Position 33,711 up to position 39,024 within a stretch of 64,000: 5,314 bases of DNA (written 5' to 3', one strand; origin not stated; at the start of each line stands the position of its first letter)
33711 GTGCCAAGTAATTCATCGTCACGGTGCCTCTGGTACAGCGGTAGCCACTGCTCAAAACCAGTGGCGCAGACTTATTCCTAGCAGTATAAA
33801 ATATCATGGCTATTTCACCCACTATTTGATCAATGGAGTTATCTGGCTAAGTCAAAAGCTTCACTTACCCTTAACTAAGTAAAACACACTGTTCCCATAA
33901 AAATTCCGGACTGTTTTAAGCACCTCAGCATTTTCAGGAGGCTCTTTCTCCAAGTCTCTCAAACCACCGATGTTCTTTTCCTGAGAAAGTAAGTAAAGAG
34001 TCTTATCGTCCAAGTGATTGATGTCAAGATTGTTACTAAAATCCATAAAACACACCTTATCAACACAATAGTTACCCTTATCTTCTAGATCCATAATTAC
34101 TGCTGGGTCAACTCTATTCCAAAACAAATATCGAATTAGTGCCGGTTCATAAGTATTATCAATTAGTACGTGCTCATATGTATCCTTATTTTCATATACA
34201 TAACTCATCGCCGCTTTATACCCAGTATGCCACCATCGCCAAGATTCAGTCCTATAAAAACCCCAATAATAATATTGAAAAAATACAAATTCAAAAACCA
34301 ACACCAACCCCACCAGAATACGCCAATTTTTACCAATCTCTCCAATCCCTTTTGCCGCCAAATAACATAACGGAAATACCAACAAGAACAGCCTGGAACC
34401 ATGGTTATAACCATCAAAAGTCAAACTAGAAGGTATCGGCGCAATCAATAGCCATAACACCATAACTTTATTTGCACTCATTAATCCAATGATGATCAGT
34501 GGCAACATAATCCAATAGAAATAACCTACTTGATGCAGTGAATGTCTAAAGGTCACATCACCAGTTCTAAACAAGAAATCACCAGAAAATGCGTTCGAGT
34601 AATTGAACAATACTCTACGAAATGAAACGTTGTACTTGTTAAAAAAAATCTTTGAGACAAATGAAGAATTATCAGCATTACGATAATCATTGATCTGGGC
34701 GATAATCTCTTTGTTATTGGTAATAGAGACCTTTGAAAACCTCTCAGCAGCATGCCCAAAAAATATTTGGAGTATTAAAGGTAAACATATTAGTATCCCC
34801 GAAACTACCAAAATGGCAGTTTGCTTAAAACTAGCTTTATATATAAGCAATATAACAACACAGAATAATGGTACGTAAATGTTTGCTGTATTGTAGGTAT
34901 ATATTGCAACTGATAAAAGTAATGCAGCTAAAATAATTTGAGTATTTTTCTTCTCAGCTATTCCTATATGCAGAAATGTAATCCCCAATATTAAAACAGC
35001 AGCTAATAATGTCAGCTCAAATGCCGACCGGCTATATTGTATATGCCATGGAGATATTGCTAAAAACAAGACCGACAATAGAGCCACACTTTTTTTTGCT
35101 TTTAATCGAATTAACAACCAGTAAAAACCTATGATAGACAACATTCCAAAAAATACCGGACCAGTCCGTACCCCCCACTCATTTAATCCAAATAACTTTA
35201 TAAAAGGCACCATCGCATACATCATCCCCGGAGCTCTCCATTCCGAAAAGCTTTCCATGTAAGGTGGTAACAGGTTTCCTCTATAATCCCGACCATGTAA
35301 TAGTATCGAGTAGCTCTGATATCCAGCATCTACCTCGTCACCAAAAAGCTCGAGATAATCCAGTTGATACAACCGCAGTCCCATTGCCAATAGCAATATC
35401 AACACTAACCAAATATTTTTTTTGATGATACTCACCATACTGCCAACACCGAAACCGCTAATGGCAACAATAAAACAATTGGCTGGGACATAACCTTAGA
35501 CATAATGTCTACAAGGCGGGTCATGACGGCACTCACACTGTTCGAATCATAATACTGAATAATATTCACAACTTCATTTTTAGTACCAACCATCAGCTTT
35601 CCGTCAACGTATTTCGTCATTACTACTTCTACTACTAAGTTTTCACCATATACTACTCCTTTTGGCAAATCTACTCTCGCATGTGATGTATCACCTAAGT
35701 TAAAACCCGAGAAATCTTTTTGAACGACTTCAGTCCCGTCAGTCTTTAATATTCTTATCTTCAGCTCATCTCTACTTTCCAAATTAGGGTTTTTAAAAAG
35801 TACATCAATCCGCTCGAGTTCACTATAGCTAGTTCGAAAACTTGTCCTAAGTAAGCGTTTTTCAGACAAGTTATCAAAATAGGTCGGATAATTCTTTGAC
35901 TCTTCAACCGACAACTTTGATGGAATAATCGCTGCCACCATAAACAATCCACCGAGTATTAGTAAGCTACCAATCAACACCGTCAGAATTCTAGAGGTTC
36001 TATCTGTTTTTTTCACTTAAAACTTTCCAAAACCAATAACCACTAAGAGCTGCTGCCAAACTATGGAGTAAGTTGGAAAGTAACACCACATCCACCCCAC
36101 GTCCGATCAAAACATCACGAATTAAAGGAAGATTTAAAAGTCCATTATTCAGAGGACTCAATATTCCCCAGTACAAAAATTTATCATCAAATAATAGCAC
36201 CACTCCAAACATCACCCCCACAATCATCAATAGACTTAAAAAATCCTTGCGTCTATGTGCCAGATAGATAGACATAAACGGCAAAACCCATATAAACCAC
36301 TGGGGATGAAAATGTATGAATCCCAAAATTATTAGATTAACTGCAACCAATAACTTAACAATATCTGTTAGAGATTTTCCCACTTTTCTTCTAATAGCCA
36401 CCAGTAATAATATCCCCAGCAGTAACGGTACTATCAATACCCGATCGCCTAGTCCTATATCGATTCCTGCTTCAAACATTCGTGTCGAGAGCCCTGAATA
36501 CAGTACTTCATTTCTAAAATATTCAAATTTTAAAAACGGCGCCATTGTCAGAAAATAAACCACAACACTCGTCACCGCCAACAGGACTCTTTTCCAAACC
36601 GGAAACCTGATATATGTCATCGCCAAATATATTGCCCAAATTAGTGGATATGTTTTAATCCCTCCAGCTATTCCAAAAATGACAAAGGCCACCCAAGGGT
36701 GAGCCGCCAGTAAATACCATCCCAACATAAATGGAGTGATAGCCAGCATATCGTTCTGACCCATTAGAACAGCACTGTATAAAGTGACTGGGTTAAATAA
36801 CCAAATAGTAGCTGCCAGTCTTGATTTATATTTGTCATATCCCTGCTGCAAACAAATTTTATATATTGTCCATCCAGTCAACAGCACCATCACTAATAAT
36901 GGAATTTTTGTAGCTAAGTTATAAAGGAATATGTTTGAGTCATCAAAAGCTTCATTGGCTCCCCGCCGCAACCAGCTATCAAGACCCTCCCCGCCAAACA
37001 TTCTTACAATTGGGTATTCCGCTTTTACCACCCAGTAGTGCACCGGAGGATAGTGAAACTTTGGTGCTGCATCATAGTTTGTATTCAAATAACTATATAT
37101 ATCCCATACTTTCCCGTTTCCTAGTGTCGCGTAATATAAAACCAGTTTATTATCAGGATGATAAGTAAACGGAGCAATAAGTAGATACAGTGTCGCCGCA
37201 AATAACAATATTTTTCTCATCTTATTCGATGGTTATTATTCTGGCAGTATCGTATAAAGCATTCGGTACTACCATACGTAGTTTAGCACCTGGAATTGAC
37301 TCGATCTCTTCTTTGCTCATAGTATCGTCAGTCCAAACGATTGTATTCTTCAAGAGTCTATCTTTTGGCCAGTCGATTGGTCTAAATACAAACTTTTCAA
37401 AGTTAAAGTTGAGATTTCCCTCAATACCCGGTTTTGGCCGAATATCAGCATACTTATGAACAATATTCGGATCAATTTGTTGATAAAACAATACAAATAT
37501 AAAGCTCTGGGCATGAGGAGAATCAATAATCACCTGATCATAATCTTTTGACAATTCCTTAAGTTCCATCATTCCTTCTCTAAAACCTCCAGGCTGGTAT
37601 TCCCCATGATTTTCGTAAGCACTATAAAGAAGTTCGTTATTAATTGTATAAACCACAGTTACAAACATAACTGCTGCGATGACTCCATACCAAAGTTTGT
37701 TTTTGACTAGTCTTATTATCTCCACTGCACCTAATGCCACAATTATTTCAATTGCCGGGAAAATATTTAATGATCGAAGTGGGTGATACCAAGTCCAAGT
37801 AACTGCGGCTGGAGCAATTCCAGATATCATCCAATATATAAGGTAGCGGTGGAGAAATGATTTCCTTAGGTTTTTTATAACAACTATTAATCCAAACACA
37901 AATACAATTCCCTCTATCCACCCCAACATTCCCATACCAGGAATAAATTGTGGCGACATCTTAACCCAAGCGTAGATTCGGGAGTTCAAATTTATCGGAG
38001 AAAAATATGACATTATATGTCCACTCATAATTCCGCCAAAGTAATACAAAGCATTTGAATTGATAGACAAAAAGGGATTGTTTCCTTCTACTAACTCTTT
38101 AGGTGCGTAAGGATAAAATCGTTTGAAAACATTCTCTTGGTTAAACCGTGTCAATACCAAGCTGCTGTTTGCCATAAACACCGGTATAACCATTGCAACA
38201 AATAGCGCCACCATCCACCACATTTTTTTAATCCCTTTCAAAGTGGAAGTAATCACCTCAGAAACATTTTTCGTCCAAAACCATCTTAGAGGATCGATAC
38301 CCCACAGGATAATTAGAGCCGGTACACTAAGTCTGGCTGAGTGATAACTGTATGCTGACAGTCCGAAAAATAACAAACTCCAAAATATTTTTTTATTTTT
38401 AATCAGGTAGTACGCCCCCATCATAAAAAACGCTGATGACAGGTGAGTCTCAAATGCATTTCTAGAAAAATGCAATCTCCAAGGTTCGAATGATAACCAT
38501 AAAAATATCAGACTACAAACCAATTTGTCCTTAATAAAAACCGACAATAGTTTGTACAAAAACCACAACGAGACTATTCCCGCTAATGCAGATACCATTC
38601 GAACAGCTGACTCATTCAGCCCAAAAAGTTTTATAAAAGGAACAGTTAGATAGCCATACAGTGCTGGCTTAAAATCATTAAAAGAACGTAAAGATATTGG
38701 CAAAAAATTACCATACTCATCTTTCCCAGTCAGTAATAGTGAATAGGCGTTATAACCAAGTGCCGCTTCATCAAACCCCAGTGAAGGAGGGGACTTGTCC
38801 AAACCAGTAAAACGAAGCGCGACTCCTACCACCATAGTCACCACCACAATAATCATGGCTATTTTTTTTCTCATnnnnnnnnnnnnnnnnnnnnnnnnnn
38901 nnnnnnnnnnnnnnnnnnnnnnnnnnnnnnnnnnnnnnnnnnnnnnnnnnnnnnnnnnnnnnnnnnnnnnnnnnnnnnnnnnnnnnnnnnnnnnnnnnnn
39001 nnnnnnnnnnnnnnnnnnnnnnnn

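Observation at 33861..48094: Expansion of ArnT/PMT-like GT-C glycosyltransferases: eight paralogs with the DE loop signature, six forming a tight subfamily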

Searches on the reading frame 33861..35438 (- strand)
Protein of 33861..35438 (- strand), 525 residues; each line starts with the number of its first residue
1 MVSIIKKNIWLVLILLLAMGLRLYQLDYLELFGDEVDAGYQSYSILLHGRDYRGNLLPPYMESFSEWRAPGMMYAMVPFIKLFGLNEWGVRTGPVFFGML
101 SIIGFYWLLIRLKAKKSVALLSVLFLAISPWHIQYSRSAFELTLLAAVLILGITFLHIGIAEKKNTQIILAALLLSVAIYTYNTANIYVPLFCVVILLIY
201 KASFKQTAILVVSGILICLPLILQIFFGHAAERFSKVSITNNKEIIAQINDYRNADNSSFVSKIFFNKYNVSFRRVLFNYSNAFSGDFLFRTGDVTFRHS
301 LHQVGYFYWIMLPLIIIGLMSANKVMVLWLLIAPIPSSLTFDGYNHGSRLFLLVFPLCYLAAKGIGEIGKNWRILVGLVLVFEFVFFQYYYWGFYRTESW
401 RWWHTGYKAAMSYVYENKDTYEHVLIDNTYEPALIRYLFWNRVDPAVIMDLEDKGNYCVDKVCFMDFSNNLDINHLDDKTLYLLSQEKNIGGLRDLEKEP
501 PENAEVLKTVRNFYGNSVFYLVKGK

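Call 5: search_protein_families(library=pfam, proteins=[window:33861-35438:-], max_evalue=0.01)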
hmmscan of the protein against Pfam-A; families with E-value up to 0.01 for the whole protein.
window:33861-35438:- (525 aa): 2 families
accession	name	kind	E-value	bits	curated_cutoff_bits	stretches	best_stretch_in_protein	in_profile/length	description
PF13231.12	PMT_2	-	5.3e-09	36.9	26.1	1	69-222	3-154/160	Dolichyl-phosphate-mannose-protein mannosyltransferase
PF02366.24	PMT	-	3.5e-06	27.2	22.7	1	79-219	74-228/245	Dolichyl-phosphate-mannose-protein mannosyltransferase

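Call 27: search_protein_families(library=ncbifam, proteins=[window:33861-35438:-], max_evalue=0.01)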
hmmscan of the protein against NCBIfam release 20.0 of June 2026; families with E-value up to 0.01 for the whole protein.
window:33861-35438:- (525 aa): 3 families
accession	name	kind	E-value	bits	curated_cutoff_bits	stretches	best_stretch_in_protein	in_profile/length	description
TIGR03663.1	TIGR03663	subfamily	2.5e-11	43.3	126.25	1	11-201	4-182/435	flippase activity-associated protein Agl23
NF009784.2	PRK13279.1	equivalog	0.00028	19.6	567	1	69-225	61-226/539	lipid IV(A) 4-amino-4-deoxy-L-arabinosyltransferase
NF047440.1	LA3751_2_3_fam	subfamily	0.0094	14.8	200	1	76-401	89-390/460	LA_3751/LA_3752 family putative glycosyltransferase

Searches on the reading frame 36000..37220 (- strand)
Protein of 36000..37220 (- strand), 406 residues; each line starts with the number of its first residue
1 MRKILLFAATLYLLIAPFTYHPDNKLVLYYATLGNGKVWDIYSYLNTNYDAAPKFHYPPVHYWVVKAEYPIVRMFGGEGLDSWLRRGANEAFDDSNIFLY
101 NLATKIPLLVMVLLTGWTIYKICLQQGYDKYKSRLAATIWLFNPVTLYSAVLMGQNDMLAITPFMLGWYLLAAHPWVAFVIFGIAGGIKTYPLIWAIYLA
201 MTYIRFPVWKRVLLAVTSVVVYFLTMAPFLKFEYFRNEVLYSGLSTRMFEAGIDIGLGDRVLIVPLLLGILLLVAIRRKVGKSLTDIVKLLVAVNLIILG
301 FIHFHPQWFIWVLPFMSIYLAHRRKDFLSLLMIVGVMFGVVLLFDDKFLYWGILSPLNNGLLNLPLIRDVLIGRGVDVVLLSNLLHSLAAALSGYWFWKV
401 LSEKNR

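Call 6: search_protein_families(library=pfam, proteins=[window:36000-37220:-], max_evalue=0.01)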
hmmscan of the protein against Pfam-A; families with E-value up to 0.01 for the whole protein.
window:36000-37220:- (406 aa): 0 families

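Call 26: search_protein_families(library=pfam, proteins=[window:36000-37220:-], max_evalue=5)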
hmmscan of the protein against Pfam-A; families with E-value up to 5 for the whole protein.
window:36000-37220:- (406 aa): 1 family
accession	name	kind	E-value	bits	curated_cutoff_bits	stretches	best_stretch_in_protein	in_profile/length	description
PF23520.1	Microp_apicomplexa_11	-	3.6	8.3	27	0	201-237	25-58/94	Apicomplexa microprotein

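Call 55: find_homologous_proteins(query=window:36000-37220:-, max_evalue=0.001)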
Query window:36000-37220:- (406 aa): 75 proteins with E <= 0.001 among 8000 candidates.
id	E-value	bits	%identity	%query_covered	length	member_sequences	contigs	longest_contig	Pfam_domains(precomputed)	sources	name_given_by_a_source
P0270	3.9e-267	904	100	100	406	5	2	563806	-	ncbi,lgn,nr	ncbi:DUF2029 domain-containing protein [Candidatus Shapirobacteria bacterium]|nr:DUF2029 domain-cont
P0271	9.4e-228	775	82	100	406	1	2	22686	-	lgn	-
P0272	3.2e-223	760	80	100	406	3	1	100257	-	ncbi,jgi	ncbi:MAG: hypothetical protein WC851_01085 [Candidatus Shapirobacteria bacterium]|jgi:hypothetical p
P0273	1.2e-208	712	73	100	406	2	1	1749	PF06728.20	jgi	-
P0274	3.3e-159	549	60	100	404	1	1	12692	-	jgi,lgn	jgi:hypothetical protein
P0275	2.0e-155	536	58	99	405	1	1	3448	-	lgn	-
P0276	1.2e-148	514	55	100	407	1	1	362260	-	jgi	jgi:hypothetical protein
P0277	3.2e-147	509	55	100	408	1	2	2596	-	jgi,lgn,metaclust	metaclust:\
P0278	8.7e-144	498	55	100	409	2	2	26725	-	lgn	-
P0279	1.7e-143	497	55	98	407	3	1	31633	-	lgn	-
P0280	3.0e-141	490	54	100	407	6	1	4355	-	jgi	-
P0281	6.0e-141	489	54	100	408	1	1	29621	-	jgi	jgi:hypothetical protein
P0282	6.4e-141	489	55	100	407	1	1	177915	-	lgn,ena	-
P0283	3.9e-140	486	55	100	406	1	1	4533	-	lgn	-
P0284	7.0e-140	485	53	100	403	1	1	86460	-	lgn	-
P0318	1.0e-104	369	45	100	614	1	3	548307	PF09594.17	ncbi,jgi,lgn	-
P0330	1.0e-84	304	40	97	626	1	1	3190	PF09594.17,PF06728.20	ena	-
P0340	2.3e-23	101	28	99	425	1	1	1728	PF09594.17,PF06728.20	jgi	-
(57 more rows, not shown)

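Call 59: search_protein_families(library=pfam, proteins=[P0318, P0330, P0340], max_evalue=0.01)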
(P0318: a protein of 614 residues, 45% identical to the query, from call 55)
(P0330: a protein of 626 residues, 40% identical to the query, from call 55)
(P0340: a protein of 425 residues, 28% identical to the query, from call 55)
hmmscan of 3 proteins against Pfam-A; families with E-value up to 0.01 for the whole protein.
P0318 (614 aa): 1 family
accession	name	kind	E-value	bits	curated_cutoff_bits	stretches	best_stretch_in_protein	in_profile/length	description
PF09594.16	GT87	-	2.8e-09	37.5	25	1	105-237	32-161/237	Glycosyltransferase family 87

P0330 (626 aa): 2 families
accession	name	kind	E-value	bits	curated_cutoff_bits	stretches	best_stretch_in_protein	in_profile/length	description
PF09594.16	GT87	-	2e-05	24.9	25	1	97-233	16-148/237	Glycosyltransferase family 87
PF06728.19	PIG-U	-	2.5e-05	24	24.5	1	98-235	75-230/378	GPI transamidase subunit PIG-U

P0340 (425 aa): 3 families
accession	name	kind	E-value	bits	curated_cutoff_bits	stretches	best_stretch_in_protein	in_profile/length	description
PF06728.19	PIG-U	-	4.5e-08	33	24.5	1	120-263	73-194/378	GPI transamidase subunit PIG-U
PF09594.16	GT87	-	5e-07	30.1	25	1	80-307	1-223/237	Glycosyltransferase family 87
PF05007.19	Mannosyl_trans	-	0.0014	19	23.4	1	175-228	5-58/259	Mannosyltransferase (PIG-M)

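Call 66: predict_structure(alignment_id=A4)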
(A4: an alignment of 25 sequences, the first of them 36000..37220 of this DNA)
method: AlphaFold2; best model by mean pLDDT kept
length: 406 residues; sequences in the alignment: 25
mean_pLDDT: 92.9   pTM: 0.92
mean pLDDT of the five models: 92.9, 93.0, 92.6, 92.2, 91.5
residues with pLDDT >= 90: 329; 70-90: 70; 50-70: 6; < 50: 1
segments of 3 or more residues with pLDDT < 50: none
pLDDT, mean of each block of 10 residues (from residue 1): 98 96 89 89 90 85 94 94 83 89 97 99 97 98 96 94 98 98 96 97 96 98 96 92 80 83 94 95 95 96 86 97 91 94 91 91 93 96 92 96 72
secondary structure, 60 per line:
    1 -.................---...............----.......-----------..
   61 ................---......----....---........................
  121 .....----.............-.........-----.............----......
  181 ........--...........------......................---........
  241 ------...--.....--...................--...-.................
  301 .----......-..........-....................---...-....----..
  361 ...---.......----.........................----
elements in order: H2-18 H22-36 H41-47 H59-76 H80-85 H90-93 H97-125 H130-142 H144-152 H158-170 H175-188 H191-201 H208-229 H233-240 E252-256 E259-262 H263-277 H284-301 H306-311 H313-322 H324-343 H351-354 H359-363 H367-373 H378-402

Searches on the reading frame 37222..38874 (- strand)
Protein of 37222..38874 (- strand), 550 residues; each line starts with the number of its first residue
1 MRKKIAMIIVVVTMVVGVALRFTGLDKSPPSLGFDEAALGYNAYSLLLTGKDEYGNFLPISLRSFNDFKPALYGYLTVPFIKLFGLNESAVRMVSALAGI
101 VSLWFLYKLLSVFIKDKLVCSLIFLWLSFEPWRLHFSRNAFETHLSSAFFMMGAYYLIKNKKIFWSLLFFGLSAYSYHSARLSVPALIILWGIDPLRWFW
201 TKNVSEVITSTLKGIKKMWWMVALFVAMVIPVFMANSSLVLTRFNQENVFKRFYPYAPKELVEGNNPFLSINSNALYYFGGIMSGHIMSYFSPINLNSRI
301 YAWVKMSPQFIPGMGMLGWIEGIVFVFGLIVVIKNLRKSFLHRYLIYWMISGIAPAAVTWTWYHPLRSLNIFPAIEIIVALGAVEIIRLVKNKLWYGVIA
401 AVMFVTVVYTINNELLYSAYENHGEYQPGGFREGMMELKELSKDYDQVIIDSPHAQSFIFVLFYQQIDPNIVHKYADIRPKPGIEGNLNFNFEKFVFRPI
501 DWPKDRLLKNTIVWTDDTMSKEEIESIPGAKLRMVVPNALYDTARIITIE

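Call 5: search_protein_families(library=pfam, proteins=[window:37222-38874:-], max_evalue=0.01)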
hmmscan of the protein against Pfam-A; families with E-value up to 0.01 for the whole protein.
window:37222-38874:- (550 aa): 1 family
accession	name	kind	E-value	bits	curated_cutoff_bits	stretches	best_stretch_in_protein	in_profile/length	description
PF13231.12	PMT_2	-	0.00026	21.7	26.1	1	69-203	2-140/160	Dolichyl-phosphate-mannose-protein mannosyltransferase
